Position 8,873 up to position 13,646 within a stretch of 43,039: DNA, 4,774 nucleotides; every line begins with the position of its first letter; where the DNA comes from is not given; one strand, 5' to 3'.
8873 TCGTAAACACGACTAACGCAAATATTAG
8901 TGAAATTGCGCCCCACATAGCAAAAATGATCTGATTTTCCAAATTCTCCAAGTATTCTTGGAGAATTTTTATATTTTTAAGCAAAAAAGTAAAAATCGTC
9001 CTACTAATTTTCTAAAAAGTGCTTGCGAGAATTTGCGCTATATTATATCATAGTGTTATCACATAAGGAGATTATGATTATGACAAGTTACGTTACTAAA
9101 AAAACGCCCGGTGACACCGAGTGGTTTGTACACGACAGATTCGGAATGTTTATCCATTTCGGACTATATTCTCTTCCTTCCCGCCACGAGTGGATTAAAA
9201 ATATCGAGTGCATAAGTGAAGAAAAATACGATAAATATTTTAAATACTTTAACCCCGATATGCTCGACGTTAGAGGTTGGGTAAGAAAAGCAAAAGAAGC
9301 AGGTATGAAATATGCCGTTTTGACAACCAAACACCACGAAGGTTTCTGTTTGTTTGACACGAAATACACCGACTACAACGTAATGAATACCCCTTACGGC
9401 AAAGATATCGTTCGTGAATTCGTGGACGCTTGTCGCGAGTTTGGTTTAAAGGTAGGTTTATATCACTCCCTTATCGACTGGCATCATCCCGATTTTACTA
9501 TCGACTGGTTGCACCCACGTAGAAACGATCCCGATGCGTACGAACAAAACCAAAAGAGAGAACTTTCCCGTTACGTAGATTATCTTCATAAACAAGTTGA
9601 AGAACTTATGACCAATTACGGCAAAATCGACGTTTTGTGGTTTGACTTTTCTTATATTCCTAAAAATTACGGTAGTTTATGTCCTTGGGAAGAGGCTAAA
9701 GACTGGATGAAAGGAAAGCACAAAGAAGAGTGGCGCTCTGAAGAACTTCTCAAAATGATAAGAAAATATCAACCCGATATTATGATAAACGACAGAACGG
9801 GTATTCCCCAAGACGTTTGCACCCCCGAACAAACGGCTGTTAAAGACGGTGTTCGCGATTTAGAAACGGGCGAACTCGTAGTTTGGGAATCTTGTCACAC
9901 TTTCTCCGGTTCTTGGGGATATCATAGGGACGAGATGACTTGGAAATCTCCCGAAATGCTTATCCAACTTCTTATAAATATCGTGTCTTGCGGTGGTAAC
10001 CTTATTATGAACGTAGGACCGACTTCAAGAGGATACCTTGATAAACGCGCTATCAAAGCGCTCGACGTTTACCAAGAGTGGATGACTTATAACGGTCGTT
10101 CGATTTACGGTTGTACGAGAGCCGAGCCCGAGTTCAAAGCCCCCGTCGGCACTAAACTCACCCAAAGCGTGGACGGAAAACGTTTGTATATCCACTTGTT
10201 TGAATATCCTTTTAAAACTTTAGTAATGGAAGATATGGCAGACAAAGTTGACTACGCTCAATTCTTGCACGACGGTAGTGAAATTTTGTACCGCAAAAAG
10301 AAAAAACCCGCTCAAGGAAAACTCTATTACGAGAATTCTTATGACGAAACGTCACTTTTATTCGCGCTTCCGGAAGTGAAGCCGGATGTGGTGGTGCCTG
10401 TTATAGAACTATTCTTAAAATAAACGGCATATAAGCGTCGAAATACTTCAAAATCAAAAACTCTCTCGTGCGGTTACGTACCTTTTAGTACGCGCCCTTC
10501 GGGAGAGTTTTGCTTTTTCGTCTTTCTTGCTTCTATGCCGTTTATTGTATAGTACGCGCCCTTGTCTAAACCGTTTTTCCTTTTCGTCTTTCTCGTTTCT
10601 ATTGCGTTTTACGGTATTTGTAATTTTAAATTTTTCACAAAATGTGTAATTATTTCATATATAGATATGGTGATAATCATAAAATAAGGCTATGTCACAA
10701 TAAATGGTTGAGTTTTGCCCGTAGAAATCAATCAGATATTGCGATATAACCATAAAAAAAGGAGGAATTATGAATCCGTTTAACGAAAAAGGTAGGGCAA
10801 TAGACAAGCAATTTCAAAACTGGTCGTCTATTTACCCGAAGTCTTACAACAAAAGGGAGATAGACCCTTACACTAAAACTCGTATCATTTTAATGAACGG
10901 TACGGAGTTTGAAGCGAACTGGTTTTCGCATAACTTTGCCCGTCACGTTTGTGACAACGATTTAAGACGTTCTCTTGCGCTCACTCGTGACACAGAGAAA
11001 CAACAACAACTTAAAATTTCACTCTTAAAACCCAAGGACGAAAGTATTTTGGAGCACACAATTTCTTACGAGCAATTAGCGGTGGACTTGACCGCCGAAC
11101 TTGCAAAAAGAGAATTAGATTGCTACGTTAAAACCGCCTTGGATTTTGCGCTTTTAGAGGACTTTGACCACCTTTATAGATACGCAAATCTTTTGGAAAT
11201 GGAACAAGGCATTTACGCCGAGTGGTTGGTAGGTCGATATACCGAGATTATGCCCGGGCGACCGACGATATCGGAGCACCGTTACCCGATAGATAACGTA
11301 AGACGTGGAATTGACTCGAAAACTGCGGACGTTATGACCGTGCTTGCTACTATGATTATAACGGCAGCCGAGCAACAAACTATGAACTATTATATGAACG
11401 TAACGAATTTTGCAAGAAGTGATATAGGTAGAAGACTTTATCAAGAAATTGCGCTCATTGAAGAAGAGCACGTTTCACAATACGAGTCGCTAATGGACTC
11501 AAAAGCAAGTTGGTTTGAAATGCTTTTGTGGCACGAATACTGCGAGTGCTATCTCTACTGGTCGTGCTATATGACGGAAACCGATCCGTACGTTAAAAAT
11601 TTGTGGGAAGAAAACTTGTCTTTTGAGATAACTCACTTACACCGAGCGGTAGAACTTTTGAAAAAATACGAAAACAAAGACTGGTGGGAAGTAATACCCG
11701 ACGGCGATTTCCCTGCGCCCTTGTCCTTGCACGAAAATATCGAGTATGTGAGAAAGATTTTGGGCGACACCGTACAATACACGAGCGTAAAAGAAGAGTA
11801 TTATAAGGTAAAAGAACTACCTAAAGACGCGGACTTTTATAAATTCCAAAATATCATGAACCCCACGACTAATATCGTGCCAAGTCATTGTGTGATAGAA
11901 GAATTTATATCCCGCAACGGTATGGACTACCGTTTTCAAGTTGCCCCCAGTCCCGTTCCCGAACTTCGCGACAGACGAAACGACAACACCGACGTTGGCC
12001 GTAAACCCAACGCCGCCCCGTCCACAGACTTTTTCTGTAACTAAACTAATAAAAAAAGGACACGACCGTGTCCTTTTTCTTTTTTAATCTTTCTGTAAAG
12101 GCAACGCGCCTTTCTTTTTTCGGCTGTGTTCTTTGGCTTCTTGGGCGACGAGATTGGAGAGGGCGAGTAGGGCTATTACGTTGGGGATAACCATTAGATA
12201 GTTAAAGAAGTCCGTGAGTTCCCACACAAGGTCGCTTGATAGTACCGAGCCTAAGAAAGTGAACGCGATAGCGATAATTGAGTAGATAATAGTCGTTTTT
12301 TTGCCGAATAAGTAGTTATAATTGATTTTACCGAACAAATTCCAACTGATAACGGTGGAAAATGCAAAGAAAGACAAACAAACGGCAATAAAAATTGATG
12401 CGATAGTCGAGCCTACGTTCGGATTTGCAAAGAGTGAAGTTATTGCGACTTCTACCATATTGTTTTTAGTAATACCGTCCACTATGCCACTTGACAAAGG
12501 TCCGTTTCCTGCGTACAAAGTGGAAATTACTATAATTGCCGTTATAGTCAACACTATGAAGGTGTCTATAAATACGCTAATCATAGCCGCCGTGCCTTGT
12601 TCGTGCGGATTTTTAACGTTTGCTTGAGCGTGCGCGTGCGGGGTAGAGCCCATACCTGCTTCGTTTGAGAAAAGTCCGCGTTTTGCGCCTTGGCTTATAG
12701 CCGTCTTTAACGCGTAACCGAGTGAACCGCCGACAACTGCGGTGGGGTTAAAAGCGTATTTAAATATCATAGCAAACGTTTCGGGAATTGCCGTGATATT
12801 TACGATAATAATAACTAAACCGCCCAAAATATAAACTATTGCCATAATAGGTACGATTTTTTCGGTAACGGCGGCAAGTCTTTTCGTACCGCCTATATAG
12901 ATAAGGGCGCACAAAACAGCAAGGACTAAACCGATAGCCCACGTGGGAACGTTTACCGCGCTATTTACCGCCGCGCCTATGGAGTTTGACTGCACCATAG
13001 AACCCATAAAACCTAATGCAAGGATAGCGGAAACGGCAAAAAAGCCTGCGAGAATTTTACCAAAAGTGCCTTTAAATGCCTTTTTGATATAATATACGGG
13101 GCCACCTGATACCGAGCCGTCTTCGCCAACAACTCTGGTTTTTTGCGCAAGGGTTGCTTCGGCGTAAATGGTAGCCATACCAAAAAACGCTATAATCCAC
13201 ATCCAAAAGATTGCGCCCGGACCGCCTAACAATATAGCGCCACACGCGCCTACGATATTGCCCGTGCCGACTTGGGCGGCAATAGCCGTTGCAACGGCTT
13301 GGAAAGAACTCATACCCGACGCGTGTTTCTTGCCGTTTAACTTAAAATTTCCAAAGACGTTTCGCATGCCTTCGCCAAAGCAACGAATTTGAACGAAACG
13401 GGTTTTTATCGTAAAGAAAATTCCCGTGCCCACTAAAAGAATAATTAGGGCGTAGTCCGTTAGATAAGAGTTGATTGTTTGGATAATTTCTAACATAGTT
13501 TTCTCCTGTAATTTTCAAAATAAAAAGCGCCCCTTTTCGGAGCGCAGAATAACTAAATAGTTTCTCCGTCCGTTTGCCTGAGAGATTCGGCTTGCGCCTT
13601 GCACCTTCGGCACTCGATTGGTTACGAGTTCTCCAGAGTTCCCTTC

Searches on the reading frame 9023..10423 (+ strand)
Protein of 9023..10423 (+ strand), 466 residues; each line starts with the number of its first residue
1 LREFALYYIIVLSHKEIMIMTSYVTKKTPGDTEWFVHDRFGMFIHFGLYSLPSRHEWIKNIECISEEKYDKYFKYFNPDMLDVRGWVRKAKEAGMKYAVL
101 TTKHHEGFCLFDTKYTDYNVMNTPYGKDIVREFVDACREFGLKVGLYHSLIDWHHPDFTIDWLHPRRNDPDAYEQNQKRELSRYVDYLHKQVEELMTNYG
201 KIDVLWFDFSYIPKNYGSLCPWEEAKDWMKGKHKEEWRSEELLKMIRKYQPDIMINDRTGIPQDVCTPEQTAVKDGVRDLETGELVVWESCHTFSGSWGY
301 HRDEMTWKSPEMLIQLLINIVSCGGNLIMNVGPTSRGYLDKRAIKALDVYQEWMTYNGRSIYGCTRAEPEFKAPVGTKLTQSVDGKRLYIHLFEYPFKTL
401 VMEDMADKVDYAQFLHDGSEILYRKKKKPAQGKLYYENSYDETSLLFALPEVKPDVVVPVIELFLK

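Call 75: search_protein_families(library=pfam, proteins=[window:9023-10423:+], max_evalue=0.001)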
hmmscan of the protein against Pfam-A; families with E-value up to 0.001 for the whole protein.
window:9023-10423:+ (466 aa): 2 families
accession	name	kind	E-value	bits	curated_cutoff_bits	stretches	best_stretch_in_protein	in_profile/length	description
PF01120.23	Alpha_L_fucos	-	2.6e-81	274.2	25.2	1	32-358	27-344/345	Alpha-L-fucosidase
PF14871.12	GHL6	-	2.8e-07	31.2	35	1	83-201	2-124/132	Hypothetical glycosyl hydrolase 6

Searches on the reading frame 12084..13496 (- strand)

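Call 75: search_protein_families(library=pfam, proteins=[window:12084-13496:-], max_evalue=0.001)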
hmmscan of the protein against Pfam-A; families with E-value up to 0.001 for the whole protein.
window:12084-13496:- (470 aa): 1 family
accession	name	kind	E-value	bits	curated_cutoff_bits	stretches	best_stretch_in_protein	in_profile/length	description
PF01235.23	Na_Ala_symp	-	9e-127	424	24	1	56-462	7-384/392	Sodium:alanine symporter family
